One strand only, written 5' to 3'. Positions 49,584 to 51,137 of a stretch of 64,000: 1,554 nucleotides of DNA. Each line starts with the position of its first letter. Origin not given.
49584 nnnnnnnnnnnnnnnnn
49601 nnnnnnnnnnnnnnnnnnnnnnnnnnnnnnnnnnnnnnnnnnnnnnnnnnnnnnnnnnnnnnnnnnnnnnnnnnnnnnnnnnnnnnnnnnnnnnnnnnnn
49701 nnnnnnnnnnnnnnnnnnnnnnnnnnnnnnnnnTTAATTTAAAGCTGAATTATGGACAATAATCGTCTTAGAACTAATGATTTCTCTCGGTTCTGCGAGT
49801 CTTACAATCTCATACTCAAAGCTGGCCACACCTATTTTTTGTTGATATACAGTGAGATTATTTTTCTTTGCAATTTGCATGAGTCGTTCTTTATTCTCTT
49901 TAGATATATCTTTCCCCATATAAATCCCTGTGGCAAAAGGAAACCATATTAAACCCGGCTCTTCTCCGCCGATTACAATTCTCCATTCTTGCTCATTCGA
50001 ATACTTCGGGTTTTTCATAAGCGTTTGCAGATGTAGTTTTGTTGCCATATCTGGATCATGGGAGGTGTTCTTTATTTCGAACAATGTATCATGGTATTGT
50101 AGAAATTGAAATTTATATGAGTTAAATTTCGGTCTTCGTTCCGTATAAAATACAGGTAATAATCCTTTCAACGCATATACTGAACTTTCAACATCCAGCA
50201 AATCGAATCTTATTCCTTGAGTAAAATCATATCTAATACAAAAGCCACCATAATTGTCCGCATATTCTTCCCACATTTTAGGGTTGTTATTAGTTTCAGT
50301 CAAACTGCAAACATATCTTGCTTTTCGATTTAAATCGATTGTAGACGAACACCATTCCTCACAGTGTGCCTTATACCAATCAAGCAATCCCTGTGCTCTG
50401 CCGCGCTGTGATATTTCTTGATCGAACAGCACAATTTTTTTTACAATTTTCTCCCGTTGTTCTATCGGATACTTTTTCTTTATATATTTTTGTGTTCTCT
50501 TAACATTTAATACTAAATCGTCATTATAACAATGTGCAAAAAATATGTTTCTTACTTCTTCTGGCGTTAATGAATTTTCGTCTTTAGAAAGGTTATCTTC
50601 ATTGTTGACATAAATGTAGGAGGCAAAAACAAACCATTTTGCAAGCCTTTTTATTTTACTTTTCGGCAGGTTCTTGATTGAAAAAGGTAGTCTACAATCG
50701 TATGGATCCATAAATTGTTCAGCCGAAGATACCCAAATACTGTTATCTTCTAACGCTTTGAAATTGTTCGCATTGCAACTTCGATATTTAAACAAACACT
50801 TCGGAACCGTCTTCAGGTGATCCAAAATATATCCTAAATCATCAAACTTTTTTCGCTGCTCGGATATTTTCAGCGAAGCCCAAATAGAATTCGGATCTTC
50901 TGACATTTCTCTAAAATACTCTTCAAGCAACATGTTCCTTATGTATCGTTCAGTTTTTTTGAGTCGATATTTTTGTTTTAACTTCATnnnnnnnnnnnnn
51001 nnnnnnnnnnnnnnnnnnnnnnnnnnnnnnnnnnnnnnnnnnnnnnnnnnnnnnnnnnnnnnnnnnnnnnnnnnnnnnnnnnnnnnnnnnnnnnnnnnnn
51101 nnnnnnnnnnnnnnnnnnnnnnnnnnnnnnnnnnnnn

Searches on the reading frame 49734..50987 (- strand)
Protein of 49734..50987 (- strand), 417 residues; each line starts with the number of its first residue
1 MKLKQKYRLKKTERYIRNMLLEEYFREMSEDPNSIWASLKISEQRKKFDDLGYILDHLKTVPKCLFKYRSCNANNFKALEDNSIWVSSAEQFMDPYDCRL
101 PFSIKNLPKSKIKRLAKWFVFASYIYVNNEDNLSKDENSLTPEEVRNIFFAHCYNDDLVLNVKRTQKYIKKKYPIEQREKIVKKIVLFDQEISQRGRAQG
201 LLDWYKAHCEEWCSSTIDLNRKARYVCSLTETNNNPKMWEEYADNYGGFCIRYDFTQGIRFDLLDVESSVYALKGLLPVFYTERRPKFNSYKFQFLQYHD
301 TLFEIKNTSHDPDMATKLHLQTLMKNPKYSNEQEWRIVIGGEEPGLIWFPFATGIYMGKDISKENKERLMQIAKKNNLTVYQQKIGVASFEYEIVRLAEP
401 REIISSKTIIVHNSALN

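Call 5: search_protein_families(library=pfam, proteins=[window:49734-50987:-], max_evalue=0.01)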
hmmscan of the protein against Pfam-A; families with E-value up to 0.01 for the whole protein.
window:49734-50987:- (417 aa): 2 families
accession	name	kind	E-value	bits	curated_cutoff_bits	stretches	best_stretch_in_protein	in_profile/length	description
PF11185.13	DUF2971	-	1.8e-08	36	22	1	238-337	1-89/89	Protein of unknown function (DUF2971)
PF15076.11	DUF4543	-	0.0082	16.7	27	0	159-215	16-68/74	Domain of unknown function (DUF4543)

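Call 6: search_protein_families(library=padloc, proteins=[window:49734-50987:-], max_evalue=0.01)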
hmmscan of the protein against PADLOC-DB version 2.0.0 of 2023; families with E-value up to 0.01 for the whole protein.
window:49734-50987:- (417 aa): 4 families
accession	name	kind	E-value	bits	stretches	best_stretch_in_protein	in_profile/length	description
PDLC04990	PDC-S31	-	3e-33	113.7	2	165-394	60-255/259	-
PDLC04994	PDC-S31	-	3.4e-25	86.9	2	206-385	103-261/273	-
PDLC04992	PDC-S31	-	3.6e-17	60.9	1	226-382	59-201/220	-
PDLC04991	PDC-S31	-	1.8e-15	55.2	2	211-258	52-99/208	-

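Call 7: search_protein_families(library=ncbifam, proteins=[window:49734-50987:-], max_evalue=0.01)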
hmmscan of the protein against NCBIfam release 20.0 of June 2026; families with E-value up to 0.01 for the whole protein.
window:49734-50987:- (417 aa): 0 families

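Call 8: search_protein_families(library=phrogs, proteins=[window:49734-50987:-], max_evalue=0.01)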
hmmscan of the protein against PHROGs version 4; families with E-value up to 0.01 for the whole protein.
window:49734-50987:- (417 aa): 1 family
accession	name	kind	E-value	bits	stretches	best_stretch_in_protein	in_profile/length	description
phrog_1762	-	unknown function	6.1e-33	115.4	1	59-402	42-300/395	-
